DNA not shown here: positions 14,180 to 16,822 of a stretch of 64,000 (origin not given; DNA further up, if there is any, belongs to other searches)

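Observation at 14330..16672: Single-polypeptide fusion of cysteine synthase and a CysRS module with non-canonical HIGH and KMSKS motifs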

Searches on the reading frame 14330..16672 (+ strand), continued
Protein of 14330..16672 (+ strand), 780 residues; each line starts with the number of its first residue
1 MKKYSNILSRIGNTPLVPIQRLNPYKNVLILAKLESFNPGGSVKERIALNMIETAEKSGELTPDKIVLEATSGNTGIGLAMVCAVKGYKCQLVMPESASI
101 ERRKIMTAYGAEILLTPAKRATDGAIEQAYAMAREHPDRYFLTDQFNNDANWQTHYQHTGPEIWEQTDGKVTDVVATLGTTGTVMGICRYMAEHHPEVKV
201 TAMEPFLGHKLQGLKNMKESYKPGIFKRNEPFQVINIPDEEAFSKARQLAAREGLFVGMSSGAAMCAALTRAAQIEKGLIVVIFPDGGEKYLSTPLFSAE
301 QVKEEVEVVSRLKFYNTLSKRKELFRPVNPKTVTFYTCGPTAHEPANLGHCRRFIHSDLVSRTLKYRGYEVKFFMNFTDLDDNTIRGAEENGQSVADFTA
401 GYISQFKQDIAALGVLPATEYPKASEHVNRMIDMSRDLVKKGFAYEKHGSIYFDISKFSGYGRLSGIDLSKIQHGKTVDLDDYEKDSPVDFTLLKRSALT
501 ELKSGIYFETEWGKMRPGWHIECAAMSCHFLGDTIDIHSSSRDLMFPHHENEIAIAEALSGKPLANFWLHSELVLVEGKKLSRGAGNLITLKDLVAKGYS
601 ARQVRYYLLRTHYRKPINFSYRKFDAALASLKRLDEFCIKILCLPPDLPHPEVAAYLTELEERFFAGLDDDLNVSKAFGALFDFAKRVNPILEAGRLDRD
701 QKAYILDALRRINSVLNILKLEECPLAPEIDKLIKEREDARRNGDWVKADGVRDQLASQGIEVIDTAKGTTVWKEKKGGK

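Call 73: search_protein_families(library=ncbifam, proteins=[P0443, P0449, L034:4122-6491:+, L030:5962-8268:+, L029:3132-5645:+, L021:4931-7279:+], max_evalue=1e-40)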
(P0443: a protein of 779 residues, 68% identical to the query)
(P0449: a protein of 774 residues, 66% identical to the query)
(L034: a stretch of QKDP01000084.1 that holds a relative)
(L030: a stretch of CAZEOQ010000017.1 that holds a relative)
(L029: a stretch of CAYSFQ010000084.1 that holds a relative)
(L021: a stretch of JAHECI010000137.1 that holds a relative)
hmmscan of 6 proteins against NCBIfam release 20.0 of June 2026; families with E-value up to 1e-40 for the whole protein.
P0443 (779 aa): 12 families
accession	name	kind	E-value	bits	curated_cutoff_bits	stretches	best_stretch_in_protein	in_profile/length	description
TIGR00435.1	cysS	equivalog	4.7e-118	395.2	340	1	310-772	1-465/466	cysteine--tRNA ligase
TIGR01136.1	cysKM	subfamily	6.2e-111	370.5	344.15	1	7-296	2-299/299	cysteine synthase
TIGR01138.1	cysM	equivalog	2.1e-108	362.3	394.2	1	5-296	1-290/290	cysteine synthase B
NF008735.0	PRK11761.1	equivalog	6.2e-100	334.3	413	1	2-297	2-295/296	cysteine synthase CysM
TIGR01139.1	cysK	equivalog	4.5e-99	331.5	350.95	1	7-296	2-298/298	cysteine synthase A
NF011108.0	PRK14536.1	equivalog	3.9e-95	319.5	780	1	310-635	3-336/490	cysteine--tRNA ligase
TIGR01137.1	cysta_beta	equivalog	5.5e-85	285.7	510.25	1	3-292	2-307/457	cystathionine beta-synthase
NF007989.0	PRK10717.1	equivalog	1.2e-78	264.5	387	1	2-295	4-317/334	cysteine synthase A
NF011107.0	PRK14534.1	equivalog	3.2e-64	217.7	744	1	310-772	3-480/481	cysteine--tRNA ligase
TIGR03945.1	PLP_SbnA_fam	equivalog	2e-62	211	349.95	1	6-293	1-297/304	2,3-diaminopropionate biosynthesis protein SbnA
NF053679.1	CysteaSynCapA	equivalog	3.3e-62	210.2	600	1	2-292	6-316/329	cysteate synthase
TIGR03447.1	mycothiol_MshC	equivalog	8.1e-57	192.9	485.1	1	301-687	9-386/411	cysteine--1-D-myo-inosityl 2-amino-2-deoxy-alpha-D-glucopyranoside ligase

P0449 (774 aa): 12 families
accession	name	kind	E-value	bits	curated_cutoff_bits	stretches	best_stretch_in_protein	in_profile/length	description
TIGR00435.1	cysS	equivalog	1.9e-120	403.1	340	1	309-769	2-464/466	cysteine--tRNA ligase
TIGR01136.1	cysKM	subfamily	1.5e-106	356.1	344.15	1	7-295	2-299/299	cysteine synthase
TIGR01138.1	cysM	equivalog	7.1e-104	347.4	394.2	1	5-295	1-290/290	cysteine synthase B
NF011108.0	PRK14536.1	equivalog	5e-100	335.6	780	1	308-632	3-335/490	cysteine--tRNA ligase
NF008735.0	PRK11761.1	equivalog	2.9e-99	332.1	413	1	3-296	3-295/296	cysteine synthase CysM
TIGR01139.1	cysK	equivalog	3.5e-95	318.7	350.95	1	8-295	3-298/298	cysteine synthase A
TIGR01137.1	cysta_beta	equivalog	2.6e-81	273.6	510.25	1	4-292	3-308/457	cystathionine beta-synthase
NF007989.0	PRK10717.1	equivalog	4e-79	266.1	387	1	3-295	5-318/334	cysteine synthase A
NF011107.0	PRK14534.1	equivalog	8.2e-68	229.5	744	1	310-765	5-475/481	cysteine--tRNA ligase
NF053679.1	CysteaSynCapA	equivalog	4.3e-61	206.5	600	1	2-291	6-316/329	cysteate synthase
TIGR03945.1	PLP_SbnA_fam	equivalog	4e-60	203.4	349.95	1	7-292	2-297/304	2,3-diaminopropionate biosynthesis protein SbnA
TIGR03447.1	mycothiol_MshC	equivalog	4.6e-60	203.6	485.1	1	300-683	10-384/411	cysteine--1-D-myo-inosityl 2-amino-2-deoxy-alpha-D-glucopyranoside ligase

L034:4122-6491:+ (790 aa): 10 families
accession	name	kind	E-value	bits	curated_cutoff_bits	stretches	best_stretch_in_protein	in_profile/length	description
TIGR01136.1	cysKM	subfamily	2.8e-110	368.4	344.15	1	39-327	3-299/299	cysteine synthase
TIGR01138.1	cysM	equivalog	1.1e-106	356.6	394.2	1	37-327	2-290/290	cysteine synthase B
NF008735.0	PRK11761.1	equivalog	1.3e-98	329.9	413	1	33-328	2-295/296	cysteine synthase CysM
TIGR01139.1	cysK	equivalog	4.9e-98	328.1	350.95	1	39-327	3-298/298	cysteine synthase A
TIGR01137.1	cysta_beta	equivalog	6.3e-88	295.4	510.25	1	35-324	3-308/457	cystathionine beta-synthase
TIGR00435.1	cysS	equivalog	2.4e-87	294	340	1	335-788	1-457/466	cysteine--tRNA ligase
NF007989.0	PRK10717.1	equivalog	2.4e-86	289.8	387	1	33-327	4-318/334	cysteine synthase A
NF053679.1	CysteaSynCapA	equivalog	6.7e-67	225.6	600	1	29-323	2-316/329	cysteate synthase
TIGR03945.1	PLP_SbnA_fam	equivalog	7.6e-67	225.5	349.95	1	38-324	2-297/304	2,3-diaminopropionate biosynthesis protein SbnA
NF011108.0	PRK14536.1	equivalog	5.6e-66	223.3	780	1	334-789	2-482/490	cysteine--tRNA ligase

L030:5962-8268:+ (769 aa): 11 families
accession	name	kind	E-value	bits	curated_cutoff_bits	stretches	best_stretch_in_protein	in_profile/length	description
TIGR01136.1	cysKM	subfamily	1.1e-116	389.4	344.15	1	16-305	2-299/299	cysteine synthase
TIGR01138.1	cysM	equivalog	1.8e-115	385.5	394.2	1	15-305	2-290/290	cysteine synthase B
NF008735.0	PRK11761.1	equivalog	2.6e-105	351.9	413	1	13-306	4-295/296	cysteine synthase CysM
TIGR01139.1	cysK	equivalog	8.6e-104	347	350.95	1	16-305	2-298/298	cysteine synthase A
TIGR00435.1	cysS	equivalog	6.8e-103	345.2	340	1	314-768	2-465/466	cysteine--tRNA ligase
TIGR01137.1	cysta_beta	equivalog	7.8e-96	321.5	510.25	1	11-302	1-308/457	cystathionine beta-synthase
NF007989.0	PRK10717.1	equivalog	6.3e-89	298.3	387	1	9-305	2-318/334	cysteine synthase A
NF011108.0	PRK14536.1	equivalog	1.9e-86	290.8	780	1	313-769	3-490/490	cysteine--tRNA ligase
NF053679.1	CysteaSynCapA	equivalog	9.8e-74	248.1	600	1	7-301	2-316/329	cysteate synthase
TIGR03945.1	PLP_SbnA_fam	equivalog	7.5e-69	232.1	349.95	1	15-302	1-297/304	2,3-diaminopropionate biosynthesis protein SbnA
NF011107.0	PRK14534.1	equivalog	7.1e-51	173.7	744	1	315-768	5-480/481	cysteine--tRNA ligase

L029:3132-5645:+ (838 aa): 12 families
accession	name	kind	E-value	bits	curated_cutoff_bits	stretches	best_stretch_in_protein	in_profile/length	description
TIGR01136.1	cysKM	subfamily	1.8e-109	365.7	344.15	1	43-332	2-299/299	cysteine synthase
TIGR01138.1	cysM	equivalog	1.1e-108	363.2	394.2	1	42-332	2-290/290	cysteine synthase B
TIGR00435.1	cysS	equivalog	4.9e-101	339.1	340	1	340-745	1-401/466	cysteine--tRNA ligase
NF008735.0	PRK11761.1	equivalog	3e-100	335.3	413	1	38-333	2-295/296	cysteine synthase CysM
TIGR01139.1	cysK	equivalog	4e-96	321.8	350.95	1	44-332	3-298/298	cysteine synthase A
TIGR01137.1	cysta_beta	equivalog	4.9e-90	302.4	510.25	1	40-329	3-308/457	cystathionine beta-synthase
NF007989.0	PRK10717.1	equivalog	2.6e-81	273.3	387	1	36-332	2-318/334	cysteine synthase A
NF011108.0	PRK14536.1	equivalog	5.6e-78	262.9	780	1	340-727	3-417/490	cysteine--tRNA ligase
NF053679.1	CysteaSynCapA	equivalog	4.5e-67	226.2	600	1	35-328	3-316/329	cysteate synthase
TIGR03945.1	PLP_SbnA_fam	equivalog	8.4e-65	218.8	349.95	1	43-329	2-297/304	2,3-diaminopropionate biosynthesis protein SbnA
TIGR03447.1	mycothiol_MshC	equivalog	3.5e-48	164.4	485.1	1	335-722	13-393/411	cysteine--1-D-myo-inosityl 2-amino-2-deoxy-alpha-D-glucopyranoside ligase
NF011107.0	PRK14534.1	equivalog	1.2e-47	163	744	1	340-715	3-396/481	cysteine--tRNA ligase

L021:4931-7279:+ (783 aa): 12 families
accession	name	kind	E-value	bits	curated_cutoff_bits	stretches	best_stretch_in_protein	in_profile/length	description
TIGR00435.1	cysS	equivalog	2e-112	376.6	340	1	325-779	1-457/466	cysteine--tRNA ligase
TIGR01136.1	cysKM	subfamily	5.3e-111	370.7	344.15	1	28-317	2-299/299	cysteine synthase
TIGR01138.1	cysM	equivalog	2.3e-106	355.6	394.2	1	27-317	2-290/290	cysteine synthase B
NF008735.0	PRK11761.1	equivalog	2.3e-99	332.4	413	1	26-318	5-295/296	cysteine synthase CysM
TIGR01139.1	cysK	equivalog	3.6e-99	331.8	350.95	1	29-317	3-298/298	cysteine synthase A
NF011108.0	PRK14536.1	equivalog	7.9e-94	315.2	780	1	324-652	2-339/490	cysteine--tRNA ligase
TIGR01137.1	cysta_beta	equivalog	5.6e-91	305.5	510.25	1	26-314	4-308/457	cystathionine beta-synthase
NF007989.0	PRK10717.1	equivalog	1.4e-81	274.1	387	1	25-317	6-318/334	cysteine synthase A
NF053679.1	CysteaSynCapA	equivalog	1.3e-67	227.9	600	1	25-313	8-316/329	cysteate synthase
TIGR03945.1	PLP_SbnA_fam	equivalog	1.3e-65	221.5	349.95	1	28-314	2-297/304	2,3-diaminopropionate biosynthesis protein SbnA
TIGR03447.1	mycothiol_MshC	equivalog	3.1e-58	197.5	485.1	1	322-725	15-409/411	cysteine--1-D-myo-inosityl 2-amino-2-deoxy-alpha-D-glucopyranoside ligase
NF011107.0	PRK14534.1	equivalog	1.4e-55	189.2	744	1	325-779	3-472/481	cysteine--tRNA ligase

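Call 74: search_protein_families(library=ncbifam, proteins=[L041:1245-2651:+, L050:5923-7413:+, L081:3-1478:+], max_evalue=1e-20)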
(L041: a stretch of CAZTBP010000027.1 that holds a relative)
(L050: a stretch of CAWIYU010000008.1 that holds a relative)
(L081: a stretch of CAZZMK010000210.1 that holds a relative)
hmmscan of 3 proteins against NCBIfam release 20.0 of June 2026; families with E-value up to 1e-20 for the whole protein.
L041:1245-2651:+ (469 aa): 4 families
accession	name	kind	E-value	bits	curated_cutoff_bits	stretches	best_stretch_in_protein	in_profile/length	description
TIGR00435.1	cysS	equivalog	1.8e-148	495.5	340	1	6-468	2-465/466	cysteine--tRNA ligase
NF011108.0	PRK14536.1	equivalog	1.2e-134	449.7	780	1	3-468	1-489/490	cysteine--tRNA ligase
NF011107.0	PRK14534.1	equivalog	1.9e-93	314.1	744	1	3-468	1-480/481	cysteine--tRNA ligase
TIGR03447.1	mycothiol_MshC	equivalog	1.7e-77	261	485.1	1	16-402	26-407/411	cysteine--1-D-myo-inosityl 2-amino-2-deoxy-alpha-D-glucopyranoside ligase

L050:5923-7413:+ (497 aa): 4 families
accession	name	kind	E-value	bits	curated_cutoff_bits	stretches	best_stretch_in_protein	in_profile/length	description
TIGR00435.1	cysS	equivalog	5.8e-152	507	340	1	32-494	1-465/466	cysteine--tRNA ligase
NF011108.0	PRK14536.1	equivalog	4e-138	461.3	780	1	31-494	2-489/490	cysteine--tRNA ligase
NF011107.0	PRK14534.1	equivalog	2.7e-85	287.2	744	1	32-494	3-480/481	cysteine--tRNA ligase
TIGR03447.1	mycothiol_MshC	equivalog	3.7e-73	246.7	485.1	1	26-427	12-402/411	cysteine--1-D-myo-inosityl 2-amino-2-deoxy-alpha-D-glucopyranoside ligase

L081:3-1478:+ (492 aa): 4 families
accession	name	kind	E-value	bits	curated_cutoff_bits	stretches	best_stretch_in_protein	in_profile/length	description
TIGR00435.1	cysS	equivalog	2.3e-148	495.1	340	1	29-491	2-465/466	cysteine--tRNA ligase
NF011108.0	PRK14536.1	equivalog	4.1e-135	451.3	780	1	26-490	1-488/490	cysteine--tRNA ligase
NF011107.0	PRK14534.1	equivalog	2.3e-96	323.7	744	1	26-491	1-480/481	cysteine--tRNA ligase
TIGR03447.1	mycothiol_MshC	equivalog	5.7e-81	272.4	485.1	1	23-424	13-405/411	cysteine--1-D-myo-inosityl 2-amino-2-deoxy-alpha-D-glucopyranoside ligase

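Call 80: find_homologous_proteins(query=L034:4218-6491:+)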
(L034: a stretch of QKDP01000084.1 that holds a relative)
Query L034:4218-6491:+ (758 aa): 7995 proteins with E <= 0.001 among 8000 candidates; the best 120 are listed.
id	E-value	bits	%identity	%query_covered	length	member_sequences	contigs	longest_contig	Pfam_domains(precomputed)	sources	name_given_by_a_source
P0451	0.0e+0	1613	93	100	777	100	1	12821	PF01406.26,PF23493.2,PF00291.32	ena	-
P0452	0.0e+0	1575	91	100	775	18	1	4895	PF01406.26,PF23493.2,PF00291.32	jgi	jgi:cysteinyl-tRNA synthetase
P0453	0.0e+0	1570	90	100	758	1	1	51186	PF01406.26,PF23493.2,PF00291.32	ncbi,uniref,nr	ncbi:MAG: cysteine--tRNA ligase [Desulfobacter postgatei]|uniref:Cysteine--tRNA ligase n=1 Tax=Desul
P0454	0.0e+0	1568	90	100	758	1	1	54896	PF01406.26,PF23493.2,PF00291.32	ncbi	-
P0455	0.0e+0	1564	90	100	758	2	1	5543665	PF01406.26,PF23493.2,PF00291.32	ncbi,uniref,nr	ncbi:cysteine synthase [uncultured Desulfobacter sp.]|uniref:cysteine synthase n=1 Tax=uncultured De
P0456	0.0e+0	1455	83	100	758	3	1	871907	PF01406.26,PF23493.2,PF00291.32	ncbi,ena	-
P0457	0.0e+0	1317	75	100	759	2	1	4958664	PF01406.26,PF23493.2,PF00291.32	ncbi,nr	ncbi:MAG: cysteine synthase [Desulfobacter sp.]|nr:MAG: cysteine synthase [Desulfobacter sp.]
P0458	0.0e+0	1317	75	100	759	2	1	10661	PF01406.26,PF23493.2,PF00291.32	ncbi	-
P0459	0.0e+0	1310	74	100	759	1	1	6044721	PF01406.26,PF23493.2,PF00291.32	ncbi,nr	ncbi:MAG: cysteine synthase [Desulfobacter sp.]|nr:MAG: cysteine synthase [Desulfobacter sp.]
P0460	0.0e+0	1288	73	100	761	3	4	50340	PF01406.26,PF23493.2,PF00291.32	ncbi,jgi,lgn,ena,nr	ncbi:MAG TPA: cysteine--tRNA ligase [Desulfobacteraceae bacterium]|nr:cysteine--tRNA ligase [Desulfo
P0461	0.0e+0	1268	73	100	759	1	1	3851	PF01406.26,PF23493.2,PF00291.32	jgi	-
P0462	0.0e+0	1252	71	100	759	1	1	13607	PF01406.26,PF23493.2,PF00291.32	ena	-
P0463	0.0e+0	1250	71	100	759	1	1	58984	PF01406.26,PF23493.2,PF00291.32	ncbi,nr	ncbi:MAG: cysteine--tRNA ligase [Desulfobacterales bacterium]|nr:cysteine--tRNA ligase [Desulfobacte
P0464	0.0e+0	1246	71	100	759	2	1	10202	PF01406.26,PF23493.2,PF00291.32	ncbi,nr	ncbi:MAG: cysteine--tRNA ligase [Desulfobacterales bacterium]|nr:MAG: cysteine--tRNA ligase [Desulfo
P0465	0.0e+0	1245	71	100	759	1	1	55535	PF01406.26,PF23493.2,PF00291.32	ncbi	-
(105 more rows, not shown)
